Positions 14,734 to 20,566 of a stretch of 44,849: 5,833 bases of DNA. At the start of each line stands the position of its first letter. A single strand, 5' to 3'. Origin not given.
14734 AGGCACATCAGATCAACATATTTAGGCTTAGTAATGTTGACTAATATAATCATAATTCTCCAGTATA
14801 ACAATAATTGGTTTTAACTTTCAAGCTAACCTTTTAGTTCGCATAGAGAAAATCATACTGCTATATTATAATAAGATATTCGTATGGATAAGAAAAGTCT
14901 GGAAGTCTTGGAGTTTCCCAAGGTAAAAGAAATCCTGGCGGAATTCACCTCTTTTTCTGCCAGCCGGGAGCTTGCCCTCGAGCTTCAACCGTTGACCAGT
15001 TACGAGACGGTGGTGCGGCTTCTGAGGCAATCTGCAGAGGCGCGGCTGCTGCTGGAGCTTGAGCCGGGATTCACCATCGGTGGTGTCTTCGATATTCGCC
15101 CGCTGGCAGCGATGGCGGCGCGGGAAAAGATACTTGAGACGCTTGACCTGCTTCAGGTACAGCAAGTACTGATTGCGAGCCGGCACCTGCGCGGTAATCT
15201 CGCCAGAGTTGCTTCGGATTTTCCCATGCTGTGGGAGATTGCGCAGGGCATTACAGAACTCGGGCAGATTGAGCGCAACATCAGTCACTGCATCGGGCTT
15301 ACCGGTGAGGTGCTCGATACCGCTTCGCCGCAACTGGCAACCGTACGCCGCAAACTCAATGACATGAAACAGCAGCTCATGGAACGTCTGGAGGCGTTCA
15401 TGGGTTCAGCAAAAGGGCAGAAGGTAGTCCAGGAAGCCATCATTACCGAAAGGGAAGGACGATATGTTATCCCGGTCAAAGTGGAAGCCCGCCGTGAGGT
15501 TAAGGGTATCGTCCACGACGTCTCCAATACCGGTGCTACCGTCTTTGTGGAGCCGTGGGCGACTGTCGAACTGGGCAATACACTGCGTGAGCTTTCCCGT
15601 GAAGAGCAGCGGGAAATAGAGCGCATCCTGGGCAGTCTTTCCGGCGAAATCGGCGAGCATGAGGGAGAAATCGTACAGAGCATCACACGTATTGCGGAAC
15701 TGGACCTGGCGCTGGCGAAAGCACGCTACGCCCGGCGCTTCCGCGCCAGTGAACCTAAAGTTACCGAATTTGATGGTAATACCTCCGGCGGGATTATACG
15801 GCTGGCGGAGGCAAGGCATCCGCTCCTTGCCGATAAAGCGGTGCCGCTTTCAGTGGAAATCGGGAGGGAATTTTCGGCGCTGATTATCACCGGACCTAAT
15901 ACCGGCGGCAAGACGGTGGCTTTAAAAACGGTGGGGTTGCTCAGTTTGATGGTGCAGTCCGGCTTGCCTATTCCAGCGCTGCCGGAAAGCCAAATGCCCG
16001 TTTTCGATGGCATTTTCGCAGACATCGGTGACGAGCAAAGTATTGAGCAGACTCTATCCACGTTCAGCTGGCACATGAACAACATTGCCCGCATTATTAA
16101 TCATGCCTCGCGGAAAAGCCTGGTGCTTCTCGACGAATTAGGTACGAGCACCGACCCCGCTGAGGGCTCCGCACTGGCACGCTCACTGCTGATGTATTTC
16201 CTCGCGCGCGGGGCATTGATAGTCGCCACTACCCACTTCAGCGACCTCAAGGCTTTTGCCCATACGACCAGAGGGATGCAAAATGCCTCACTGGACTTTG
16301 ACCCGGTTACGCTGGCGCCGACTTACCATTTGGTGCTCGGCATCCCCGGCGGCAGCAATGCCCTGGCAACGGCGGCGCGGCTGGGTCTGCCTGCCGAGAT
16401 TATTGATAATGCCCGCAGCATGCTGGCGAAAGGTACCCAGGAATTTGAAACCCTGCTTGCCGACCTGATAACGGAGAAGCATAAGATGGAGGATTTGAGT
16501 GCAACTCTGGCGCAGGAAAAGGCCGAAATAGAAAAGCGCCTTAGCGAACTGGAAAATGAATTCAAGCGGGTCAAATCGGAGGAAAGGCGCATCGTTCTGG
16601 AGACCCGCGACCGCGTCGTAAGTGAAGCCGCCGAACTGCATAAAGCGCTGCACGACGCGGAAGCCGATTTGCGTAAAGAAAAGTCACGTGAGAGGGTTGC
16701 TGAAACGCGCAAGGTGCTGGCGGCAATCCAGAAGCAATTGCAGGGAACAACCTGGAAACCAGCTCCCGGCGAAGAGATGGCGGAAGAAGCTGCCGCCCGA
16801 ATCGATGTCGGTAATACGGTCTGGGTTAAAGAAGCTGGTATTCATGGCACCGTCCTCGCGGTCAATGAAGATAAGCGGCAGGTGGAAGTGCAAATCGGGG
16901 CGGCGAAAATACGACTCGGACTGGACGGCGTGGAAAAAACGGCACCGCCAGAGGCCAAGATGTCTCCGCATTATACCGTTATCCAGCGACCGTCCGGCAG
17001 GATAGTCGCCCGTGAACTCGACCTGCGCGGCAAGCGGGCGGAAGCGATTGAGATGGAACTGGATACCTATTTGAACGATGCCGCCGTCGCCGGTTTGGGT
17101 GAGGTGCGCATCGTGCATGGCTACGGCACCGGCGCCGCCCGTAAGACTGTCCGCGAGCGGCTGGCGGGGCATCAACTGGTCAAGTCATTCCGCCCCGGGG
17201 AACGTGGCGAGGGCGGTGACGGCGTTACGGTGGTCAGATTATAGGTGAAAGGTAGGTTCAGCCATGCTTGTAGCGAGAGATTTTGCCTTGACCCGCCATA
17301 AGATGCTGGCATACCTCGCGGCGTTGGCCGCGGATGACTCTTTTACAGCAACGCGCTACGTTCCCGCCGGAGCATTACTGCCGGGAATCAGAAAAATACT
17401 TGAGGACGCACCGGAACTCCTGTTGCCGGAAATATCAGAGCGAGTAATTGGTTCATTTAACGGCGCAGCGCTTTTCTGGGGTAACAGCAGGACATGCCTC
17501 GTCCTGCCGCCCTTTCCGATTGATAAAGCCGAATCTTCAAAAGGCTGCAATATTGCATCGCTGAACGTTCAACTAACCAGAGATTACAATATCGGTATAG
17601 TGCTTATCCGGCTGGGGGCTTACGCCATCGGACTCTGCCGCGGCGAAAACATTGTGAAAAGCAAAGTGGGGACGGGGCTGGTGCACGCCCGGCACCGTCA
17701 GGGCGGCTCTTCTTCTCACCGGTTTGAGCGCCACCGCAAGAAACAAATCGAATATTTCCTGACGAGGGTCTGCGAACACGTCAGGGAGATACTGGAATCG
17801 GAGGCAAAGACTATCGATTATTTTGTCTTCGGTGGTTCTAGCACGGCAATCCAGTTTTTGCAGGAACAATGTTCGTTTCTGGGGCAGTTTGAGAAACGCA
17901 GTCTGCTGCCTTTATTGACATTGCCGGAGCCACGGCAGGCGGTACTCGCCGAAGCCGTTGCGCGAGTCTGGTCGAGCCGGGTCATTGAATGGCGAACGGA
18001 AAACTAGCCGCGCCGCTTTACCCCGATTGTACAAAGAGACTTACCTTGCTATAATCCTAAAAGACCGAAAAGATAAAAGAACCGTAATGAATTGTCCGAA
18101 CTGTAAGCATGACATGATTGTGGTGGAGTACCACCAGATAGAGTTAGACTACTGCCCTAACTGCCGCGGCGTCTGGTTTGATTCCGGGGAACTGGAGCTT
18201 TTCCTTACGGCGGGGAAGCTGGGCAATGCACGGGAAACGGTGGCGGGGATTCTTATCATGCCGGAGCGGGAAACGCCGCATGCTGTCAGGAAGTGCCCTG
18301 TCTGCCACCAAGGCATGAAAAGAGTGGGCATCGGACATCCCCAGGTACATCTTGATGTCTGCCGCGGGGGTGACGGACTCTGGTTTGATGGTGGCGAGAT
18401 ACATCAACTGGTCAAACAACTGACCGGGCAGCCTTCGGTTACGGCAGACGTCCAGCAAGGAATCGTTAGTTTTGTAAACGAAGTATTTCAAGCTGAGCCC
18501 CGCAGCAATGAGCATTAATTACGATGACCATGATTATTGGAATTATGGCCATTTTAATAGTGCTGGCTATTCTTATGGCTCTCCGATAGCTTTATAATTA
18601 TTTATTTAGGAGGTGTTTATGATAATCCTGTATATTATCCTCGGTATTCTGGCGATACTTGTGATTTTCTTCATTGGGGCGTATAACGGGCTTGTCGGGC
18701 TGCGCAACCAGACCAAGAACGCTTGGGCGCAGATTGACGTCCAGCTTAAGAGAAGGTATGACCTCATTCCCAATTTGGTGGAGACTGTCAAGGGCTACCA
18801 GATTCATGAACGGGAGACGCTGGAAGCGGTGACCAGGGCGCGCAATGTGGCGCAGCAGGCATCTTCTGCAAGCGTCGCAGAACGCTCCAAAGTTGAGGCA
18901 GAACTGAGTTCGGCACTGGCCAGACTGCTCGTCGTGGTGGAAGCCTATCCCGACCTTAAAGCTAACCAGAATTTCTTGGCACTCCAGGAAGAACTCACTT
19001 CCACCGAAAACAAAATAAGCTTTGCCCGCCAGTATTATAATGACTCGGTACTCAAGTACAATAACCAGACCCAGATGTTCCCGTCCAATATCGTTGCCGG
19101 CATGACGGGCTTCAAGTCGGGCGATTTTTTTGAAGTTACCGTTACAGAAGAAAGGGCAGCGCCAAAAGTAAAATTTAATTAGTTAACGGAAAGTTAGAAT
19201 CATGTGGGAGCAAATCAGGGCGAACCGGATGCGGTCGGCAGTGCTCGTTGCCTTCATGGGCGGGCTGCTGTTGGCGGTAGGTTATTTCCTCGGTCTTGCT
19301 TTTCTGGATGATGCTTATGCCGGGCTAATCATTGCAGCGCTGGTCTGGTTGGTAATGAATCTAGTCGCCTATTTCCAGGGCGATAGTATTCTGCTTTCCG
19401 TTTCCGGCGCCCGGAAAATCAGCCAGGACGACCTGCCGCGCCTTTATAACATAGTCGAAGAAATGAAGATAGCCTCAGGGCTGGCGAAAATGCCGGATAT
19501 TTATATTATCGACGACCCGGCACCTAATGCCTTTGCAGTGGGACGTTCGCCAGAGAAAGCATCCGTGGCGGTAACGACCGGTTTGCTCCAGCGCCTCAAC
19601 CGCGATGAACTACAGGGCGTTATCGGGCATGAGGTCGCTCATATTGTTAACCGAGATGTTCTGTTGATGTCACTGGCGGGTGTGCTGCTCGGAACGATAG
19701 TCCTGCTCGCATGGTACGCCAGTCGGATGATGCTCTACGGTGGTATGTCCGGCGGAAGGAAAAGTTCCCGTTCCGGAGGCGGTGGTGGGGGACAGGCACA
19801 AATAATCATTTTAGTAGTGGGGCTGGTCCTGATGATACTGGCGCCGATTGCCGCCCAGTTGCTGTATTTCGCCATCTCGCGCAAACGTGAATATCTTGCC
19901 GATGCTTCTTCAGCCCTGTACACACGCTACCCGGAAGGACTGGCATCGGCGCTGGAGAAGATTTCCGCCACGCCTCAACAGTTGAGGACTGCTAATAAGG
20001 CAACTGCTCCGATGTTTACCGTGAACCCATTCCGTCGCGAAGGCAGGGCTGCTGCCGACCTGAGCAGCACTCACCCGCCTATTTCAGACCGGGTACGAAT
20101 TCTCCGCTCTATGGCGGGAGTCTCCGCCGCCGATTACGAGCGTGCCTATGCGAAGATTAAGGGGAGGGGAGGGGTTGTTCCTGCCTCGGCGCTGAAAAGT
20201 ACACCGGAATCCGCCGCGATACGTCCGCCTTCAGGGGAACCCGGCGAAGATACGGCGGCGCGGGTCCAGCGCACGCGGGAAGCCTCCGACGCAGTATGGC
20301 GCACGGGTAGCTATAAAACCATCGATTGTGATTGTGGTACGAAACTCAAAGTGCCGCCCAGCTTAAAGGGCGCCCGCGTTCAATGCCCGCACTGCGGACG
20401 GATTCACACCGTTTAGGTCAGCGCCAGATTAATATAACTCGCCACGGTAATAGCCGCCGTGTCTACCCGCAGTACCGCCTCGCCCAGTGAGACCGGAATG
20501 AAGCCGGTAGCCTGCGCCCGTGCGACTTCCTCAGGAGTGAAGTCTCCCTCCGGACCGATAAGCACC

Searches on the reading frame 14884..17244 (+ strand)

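Call 8: search_protein_families(library=pfam, proteins=[window:14884-17244:+], max_evalue=0.001)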
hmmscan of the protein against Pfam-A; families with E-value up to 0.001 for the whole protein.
window:14884-17244:+ (786 aa): 3 families
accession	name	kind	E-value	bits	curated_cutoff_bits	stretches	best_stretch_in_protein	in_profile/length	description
PF00488.27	MutS_V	-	5.8e-34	118.2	30.2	1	333-515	1-185/188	MutS domain V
PF01713.27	Smr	-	1.7e-21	76.6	25.7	1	712-786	1-76/77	Smr domain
PF20297.4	MSSS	-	6.3e-07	29.4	26.8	1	642-681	1-40/42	MutS2 and Smr-associated SH3 domain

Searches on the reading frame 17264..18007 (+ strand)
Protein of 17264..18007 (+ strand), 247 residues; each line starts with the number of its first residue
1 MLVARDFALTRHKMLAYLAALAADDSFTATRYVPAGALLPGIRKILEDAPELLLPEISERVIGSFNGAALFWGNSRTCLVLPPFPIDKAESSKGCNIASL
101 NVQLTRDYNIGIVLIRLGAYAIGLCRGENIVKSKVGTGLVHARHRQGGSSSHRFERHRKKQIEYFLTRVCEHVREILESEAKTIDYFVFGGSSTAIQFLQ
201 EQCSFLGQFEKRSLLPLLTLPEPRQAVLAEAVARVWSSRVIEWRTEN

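Call 25: search_protein_families(library=pfam, proteins=[window:17264-18007:+], max_evalue=1e-8)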
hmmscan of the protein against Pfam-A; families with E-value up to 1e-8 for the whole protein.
window:17264-18007:+ (247 aa): 3 families
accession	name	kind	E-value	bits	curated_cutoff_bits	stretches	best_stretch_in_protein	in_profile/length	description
PF18859.6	acVLRF1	-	3.3e-28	98.9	27.1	1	110-240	3-129/130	Actinobacteria/chloroflexi VLRF1 release factor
PF18854.6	baeRF_family10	-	1.6e-10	41.8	27.1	1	100-233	6-140/143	Bacterial archaeo-eukaryotic release factor family 10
PF03464.20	eRF1_2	-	5.4e-09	36.9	27.1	1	110-232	2-124/133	eRF1 domain 2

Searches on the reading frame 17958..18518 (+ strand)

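Call 25: search_protein_families(library=pfam, proteins=[window:17958-18518:+], max_evalue=1e-8)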
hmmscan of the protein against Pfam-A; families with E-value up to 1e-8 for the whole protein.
window:17958-18518:+ (186 aa): 1 family
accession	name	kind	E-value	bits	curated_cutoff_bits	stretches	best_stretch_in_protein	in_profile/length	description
PF13453.11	Zn_ribbon_TFIIB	-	1e-22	79.7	22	1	45-80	1-36/41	Transcription factor zinc-finger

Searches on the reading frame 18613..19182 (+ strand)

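Call 25: search_protein_families(library=pfam, proteins=[window:18613-19182:+], max_evalue=1e-8)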
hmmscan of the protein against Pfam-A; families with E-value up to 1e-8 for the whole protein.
window:18613-19182:+ (189 aa): 1 family
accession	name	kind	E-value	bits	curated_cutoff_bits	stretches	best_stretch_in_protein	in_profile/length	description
PF04011.17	LemA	-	4.4e-62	208.8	26.2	1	37-188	1-149/149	LemA family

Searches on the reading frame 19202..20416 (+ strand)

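Call 26: search_protein_families(library=pfam, proteins=[window:19202-20416:+], max_evalue=1e-8)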
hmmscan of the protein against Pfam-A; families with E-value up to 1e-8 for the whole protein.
window:19202-20416:+ (404 aa): 1 family
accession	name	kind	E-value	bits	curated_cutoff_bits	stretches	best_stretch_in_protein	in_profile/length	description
PF01435.24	Peptidase_M48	-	2.7e-31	109.3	20.3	1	80-304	6-185/186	Peptidase family M48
